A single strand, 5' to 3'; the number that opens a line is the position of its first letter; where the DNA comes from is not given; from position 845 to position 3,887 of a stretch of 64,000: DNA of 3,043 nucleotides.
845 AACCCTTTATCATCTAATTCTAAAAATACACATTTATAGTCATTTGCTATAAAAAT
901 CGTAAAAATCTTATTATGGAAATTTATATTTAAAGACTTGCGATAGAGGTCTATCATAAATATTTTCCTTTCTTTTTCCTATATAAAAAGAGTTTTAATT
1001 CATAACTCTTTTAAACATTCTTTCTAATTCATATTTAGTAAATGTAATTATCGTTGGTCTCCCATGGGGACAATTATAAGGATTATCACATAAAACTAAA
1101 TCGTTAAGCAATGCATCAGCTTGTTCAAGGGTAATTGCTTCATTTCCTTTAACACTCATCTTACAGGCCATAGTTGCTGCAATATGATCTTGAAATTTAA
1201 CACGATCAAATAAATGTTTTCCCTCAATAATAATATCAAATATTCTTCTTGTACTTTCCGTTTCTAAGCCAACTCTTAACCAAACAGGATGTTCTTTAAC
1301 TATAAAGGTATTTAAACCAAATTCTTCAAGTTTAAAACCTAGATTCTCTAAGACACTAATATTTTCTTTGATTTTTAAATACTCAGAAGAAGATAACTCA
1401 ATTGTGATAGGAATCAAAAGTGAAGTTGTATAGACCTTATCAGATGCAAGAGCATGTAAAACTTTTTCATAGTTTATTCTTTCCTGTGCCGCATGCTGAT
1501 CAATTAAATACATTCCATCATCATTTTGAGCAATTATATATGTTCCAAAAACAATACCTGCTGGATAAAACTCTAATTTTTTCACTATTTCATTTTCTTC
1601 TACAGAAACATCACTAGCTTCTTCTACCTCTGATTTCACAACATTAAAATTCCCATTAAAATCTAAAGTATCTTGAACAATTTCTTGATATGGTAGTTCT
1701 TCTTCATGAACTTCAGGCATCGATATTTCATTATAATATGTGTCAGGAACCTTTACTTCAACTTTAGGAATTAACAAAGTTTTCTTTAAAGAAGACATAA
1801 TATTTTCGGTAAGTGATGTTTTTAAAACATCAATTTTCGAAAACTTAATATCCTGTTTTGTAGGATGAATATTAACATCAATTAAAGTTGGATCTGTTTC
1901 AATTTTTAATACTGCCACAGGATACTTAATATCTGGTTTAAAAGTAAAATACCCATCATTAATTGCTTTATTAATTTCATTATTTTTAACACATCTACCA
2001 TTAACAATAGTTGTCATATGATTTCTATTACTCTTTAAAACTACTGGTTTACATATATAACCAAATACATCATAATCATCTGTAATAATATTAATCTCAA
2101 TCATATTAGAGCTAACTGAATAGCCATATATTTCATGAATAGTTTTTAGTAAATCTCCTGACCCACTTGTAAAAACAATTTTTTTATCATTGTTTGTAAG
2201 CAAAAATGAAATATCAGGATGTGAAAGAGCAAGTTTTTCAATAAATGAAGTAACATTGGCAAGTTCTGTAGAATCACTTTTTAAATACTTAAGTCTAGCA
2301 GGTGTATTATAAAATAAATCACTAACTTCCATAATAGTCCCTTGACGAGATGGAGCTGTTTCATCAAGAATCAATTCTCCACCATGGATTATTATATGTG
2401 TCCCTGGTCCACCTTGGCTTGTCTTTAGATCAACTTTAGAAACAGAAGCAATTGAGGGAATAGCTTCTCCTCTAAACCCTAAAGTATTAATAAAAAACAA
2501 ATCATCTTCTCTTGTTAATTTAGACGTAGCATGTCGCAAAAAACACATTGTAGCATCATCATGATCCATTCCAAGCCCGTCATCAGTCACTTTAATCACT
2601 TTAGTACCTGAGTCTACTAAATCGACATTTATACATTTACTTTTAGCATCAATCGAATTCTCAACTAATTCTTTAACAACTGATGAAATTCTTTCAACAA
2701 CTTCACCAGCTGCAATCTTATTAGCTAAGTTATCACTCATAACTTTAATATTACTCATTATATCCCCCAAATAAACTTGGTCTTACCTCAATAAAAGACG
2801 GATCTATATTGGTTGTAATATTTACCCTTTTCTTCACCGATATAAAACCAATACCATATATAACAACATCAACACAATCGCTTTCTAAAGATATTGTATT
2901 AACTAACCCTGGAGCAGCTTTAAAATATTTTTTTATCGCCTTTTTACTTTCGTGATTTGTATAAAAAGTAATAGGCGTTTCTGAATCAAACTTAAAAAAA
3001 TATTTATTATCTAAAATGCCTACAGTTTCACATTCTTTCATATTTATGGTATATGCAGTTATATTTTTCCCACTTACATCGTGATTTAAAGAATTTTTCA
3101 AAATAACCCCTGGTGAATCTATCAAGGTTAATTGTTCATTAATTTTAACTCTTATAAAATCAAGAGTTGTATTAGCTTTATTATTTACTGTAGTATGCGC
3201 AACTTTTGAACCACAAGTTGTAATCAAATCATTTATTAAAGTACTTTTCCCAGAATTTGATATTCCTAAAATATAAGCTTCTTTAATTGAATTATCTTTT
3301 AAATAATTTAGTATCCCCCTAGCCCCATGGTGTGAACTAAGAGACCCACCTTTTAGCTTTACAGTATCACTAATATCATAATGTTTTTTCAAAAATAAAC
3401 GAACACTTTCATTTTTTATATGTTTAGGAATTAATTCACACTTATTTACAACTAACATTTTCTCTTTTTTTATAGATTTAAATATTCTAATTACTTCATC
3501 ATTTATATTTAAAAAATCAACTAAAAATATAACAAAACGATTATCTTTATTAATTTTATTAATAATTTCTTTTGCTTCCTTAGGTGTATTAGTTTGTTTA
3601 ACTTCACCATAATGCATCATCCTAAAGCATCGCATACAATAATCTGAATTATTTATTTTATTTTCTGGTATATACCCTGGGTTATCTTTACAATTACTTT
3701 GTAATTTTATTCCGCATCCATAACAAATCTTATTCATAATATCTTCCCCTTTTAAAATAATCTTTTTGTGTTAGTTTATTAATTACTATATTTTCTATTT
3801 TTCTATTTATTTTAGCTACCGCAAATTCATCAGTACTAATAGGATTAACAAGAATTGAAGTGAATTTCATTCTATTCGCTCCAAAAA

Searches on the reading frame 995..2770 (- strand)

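Call 40: search_protein_families(library=ncbifam, proteins=[window:995-2770:-], max_evalue=0.00001)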
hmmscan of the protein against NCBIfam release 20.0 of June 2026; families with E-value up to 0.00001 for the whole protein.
window:995-2770:- (591 aa): 9 families
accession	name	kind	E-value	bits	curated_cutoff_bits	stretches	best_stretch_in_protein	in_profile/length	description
NF000950.0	PRK00095.1-3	equivalog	2.9e-198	660.3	756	2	5-389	1-384/641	DNA mismatch repair endonuclease MutL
TIGR00585.2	mutl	equivalog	1e-157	526.4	180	2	8-340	1-334/555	DNA mismatch repair endonuclease MutL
NF000953.0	PRK00095.2-4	equivalog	1.1e-126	424.2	693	1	7-588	2-610/611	DNA mismatch repair endonuclease MutL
NF000949.0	PRK00095.1-2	equivalog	1.7e-126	423.8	750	2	5-331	4-328/634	DNA mismatch repair endonuclease MutL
NF000952.0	PRK00095.2-2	subfamily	4.9e-114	382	840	2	8-346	3-345/623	DNA mismatch repair endonuclease MutL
NF000948.0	PRK00095.1-1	equivalog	4.2e-88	296.8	701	2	7-331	2-332/625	DNA mismatch repair endonuclease MutL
NF000951.0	PRK00095.2-1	equivalog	8.4e-88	295.4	391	1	5-588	2-549/559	DNA mismatch repair endonuclease MutL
NF000954.0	PRK00095.2-5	equivalog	4.8e-72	243.2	937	1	6-519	5-526/588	DNA mismatch repair endonuclease MutL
NF050001.1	restrict_BbrUII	equivalog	2.4e-07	29.7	550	1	28-84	21-75/659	BbrUII/HgiDII family restriction enzyme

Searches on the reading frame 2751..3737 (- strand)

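Call 40: search_protein_families(library=ncbifam, proteins=[window:2751-3737:-], max_evalue=0.00001)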
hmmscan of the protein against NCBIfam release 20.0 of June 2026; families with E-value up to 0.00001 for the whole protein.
window:2751-3737:- (328 aa): 6 families
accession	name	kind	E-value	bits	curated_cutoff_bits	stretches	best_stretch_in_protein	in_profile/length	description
TIGR03597.1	GTPase_YqeH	equivalog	1.6e-47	162.5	297.4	1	5-237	2-241/361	ribosome biogenesis GTPase YqeH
TIGR03596.1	GTPase_YlqF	equivalog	5.1e-12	45.7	208.2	1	79-225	39-187/276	ribosome biogenesis GTPase YlqF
TIGR03594.1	GTPase_EngA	equivalog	9e-12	44.7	306.7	1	43-223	55-245/432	ribosome biogenesis GTPase Der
NF000908.1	PRK00089.1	equivalog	4.3e-09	36.1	237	1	156-216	8-66/291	GTPase Era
TIGR00436.1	era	equivalog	3.6e-06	26.5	116.25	1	156-226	5-73/270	GTPase Era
TIGR03598.1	GTPase_YsxC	equivalog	4.8e-06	26.4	124.45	0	145-211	12-74/186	ribosome biogenesis GTP-binding protein YihA/YsxC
